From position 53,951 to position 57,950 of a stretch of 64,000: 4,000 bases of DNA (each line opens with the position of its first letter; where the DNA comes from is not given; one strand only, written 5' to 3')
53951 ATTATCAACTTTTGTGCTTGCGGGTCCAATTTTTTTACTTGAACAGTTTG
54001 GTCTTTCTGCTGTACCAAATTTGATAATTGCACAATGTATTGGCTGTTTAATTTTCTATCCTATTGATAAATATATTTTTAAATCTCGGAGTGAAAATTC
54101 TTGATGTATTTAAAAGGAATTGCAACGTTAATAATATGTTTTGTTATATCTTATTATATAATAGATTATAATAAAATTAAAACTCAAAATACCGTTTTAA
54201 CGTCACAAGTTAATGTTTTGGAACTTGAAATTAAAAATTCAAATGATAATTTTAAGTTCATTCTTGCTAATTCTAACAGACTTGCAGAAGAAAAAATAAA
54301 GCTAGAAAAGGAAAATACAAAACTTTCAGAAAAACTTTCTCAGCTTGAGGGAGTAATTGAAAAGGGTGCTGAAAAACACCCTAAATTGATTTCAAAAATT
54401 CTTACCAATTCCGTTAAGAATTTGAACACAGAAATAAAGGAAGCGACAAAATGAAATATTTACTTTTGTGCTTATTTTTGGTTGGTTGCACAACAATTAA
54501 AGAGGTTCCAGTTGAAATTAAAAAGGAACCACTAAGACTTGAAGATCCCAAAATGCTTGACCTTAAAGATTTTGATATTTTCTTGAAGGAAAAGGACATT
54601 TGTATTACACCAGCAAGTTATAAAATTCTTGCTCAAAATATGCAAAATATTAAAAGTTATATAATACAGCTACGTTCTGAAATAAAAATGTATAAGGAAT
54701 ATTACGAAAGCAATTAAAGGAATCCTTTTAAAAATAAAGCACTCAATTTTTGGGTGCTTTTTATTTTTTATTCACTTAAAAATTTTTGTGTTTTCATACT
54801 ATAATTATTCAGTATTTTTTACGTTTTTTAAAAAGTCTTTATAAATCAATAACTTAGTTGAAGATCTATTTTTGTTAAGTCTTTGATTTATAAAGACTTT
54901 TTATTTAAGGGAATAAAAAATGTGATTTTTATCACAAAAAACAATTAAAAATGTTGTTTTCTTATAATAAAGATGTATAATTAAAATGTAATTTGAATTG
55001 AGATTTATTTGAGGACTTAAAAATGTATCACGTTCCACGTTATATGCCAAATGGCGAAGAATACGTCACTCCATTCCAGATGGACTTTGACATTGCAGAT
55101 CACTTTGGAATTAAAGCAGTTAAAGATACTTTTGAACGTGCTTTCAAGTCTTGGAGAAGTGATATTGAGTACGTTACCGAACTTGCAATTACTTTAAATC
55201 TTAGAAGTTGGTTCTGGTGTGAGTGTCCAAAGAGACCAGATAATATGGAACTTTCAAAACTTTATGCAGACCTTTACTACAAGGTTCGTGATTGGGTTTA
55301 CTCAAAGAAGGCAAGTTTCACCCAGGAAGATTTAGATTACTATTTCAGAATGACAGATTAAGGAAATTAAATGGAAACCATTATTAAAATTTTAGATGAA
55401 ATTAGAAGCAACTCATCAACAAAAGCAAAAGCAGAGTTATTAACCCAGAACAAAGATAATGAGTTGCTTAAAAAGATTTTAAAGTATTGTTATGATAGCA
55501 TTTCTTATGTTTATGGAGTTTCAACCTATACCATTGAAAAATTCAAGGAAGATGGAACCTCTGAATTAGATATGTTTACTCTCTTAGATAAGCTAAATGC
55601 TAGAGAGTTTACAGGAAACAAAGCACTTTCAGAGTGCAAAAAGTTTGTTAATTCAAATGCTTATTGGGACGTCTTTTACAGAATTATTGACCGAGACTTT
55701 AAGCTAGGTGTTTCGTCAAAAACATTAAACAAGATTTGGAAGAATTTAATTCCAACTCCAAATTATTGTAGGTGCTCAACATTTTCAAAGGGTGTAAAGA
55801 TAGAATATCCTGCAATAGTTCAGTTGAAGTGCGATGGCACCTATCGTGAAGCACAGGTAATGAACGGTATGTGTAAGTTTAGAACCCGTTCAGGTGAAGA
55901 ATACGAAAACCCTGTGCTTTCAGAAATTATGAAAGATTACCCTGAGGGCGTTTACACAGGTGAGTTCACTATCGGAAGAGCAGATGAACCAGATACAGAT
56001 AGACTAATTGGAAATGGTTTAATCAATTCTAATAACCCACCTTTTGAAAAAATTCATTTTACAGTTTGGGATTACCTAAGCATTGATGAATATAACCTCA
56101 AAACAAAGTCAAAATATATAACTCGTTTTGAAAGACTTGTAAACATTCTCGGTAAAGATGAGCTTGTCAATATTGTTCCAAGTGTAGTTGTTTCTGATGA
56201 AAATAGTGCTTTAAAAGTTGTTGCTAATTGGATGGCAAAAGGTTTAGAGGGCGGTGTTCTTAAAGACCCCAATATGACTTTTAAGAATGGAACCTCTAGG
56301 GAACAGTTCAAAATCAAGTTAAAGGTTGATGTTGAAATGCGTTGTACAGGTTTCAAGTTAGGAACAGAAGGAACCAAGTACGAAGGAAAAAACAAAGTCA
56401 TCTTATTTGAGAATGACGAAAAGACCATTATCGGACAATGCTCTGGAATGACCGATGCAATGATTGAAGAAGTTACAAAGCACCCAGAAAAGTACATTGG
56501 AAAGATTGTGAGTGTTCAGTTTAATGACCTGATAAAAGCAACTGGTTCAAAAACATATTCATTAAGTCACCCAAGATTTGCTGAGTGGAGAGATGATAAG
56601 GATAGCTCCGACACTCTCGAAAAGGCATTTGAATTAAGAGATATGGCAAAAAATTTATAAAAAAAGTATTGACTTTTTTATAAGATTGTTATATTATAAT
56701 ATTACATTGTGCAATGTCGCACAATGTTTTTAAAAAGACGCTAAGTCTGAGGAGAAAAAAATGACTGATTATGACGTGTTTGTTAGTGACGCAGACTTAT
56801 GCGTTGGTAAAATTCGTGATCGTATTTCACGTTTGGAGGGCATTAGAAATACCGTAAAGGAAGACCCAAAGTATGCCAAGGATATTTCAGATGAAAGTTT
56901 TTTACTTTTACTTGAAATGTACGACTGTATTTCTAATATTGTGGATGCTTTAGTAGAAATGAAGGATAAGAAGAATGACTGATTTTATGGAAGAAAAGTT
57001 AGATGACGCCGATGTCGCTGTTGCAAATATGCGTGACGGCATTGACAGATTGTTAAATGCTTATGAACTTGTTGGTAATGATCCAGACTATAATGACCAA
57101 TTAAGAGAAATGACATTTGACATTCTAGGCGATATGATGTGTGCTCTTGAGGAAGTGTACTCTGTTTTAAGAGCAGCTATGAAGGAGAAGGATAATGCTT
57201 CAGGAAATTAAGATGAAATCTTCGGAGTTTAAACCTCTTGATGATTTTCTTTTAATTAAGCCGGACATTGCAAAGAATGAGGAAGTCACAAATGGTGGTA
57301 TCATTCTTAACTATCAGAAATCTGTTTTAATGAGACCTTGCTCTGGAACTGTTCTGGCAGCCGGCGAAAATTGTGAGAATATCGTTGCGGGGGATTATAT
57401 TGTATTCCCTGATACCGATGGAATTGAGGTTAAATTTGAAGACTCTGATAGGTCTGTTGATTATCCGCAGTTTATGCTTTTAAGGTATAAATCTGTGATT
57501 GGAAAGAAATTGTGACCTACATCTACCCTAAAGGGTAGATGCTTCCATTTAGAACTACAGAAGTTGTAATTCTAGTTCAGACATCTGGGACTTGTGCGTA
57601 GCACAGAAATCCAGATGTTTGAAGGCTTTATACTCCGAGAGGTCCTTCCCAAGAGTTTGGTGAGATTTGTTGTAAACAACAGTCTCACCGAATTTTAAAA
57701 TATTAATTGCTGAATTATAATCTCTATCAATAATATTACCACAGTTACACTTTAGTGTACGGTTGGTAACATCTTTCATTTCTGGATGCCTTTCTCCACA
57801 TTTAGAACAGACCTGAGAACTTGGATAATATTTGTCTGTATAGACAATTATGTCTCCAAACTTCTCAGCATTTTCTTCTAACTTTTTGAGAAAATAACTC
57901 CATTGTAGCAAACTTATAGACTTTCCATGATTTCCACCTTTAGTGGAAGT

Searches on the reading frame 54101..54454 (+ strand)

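Call 77: search_protein_families(library=pfam, proteins=[window:54101-54454:+], max_evalue=0.001)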
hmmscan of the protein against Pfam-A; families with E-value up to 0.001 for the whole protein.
window:54101-54454:+ (117 aa): 1 family
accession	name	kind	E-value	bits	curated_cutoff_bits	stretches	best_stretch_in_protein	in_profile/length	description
PF25450.1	Rab11-FIP3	-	0.00059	20.6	31.9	0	23-47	2-26/125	Rab11-FIP3-like domain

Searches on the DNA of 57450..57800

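Call 44: search_rna_families(source=window, start=57450, end=57800, threshold=evalue, max_evalue=10, show_alignments=2)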
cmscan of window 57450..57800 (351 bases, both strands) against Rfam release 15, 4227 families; matches with E-value up to 10: 5.
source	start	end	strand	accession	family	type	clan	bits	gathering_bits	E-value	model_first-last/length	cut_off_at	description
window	57481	57530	-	RF00296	snoR16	Gene; snRNA; snoRNA; CD-box;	-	16.5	45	6.7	1-86/86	no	Small nucleolar RNA R16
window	57701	57794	-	RF01725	SAM-I-IV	Cis-reg; riboswitch;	CL00012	16.4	41.1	4.9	1-99/99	no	SAM-I/IV (S-adenosyl methionine) riboswitch aptamer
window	57648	57701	+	RF02363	Yfr11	Gene; sRNA;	-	15.7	44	6.3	37-88/144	no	Cyanobacterial functional RNA 11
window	57655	57691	+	RF03640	mir-3747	Gene; miRNA;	-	14.5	63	4.8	1-67/67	no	mir-3747 microRNA precursor family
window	57457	57527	+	RF02089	CLRN1-AS1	Gene; lncRNA;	-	12.9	48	0.56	1-79/79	no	CLRN1 antisense RNA 1 conserved region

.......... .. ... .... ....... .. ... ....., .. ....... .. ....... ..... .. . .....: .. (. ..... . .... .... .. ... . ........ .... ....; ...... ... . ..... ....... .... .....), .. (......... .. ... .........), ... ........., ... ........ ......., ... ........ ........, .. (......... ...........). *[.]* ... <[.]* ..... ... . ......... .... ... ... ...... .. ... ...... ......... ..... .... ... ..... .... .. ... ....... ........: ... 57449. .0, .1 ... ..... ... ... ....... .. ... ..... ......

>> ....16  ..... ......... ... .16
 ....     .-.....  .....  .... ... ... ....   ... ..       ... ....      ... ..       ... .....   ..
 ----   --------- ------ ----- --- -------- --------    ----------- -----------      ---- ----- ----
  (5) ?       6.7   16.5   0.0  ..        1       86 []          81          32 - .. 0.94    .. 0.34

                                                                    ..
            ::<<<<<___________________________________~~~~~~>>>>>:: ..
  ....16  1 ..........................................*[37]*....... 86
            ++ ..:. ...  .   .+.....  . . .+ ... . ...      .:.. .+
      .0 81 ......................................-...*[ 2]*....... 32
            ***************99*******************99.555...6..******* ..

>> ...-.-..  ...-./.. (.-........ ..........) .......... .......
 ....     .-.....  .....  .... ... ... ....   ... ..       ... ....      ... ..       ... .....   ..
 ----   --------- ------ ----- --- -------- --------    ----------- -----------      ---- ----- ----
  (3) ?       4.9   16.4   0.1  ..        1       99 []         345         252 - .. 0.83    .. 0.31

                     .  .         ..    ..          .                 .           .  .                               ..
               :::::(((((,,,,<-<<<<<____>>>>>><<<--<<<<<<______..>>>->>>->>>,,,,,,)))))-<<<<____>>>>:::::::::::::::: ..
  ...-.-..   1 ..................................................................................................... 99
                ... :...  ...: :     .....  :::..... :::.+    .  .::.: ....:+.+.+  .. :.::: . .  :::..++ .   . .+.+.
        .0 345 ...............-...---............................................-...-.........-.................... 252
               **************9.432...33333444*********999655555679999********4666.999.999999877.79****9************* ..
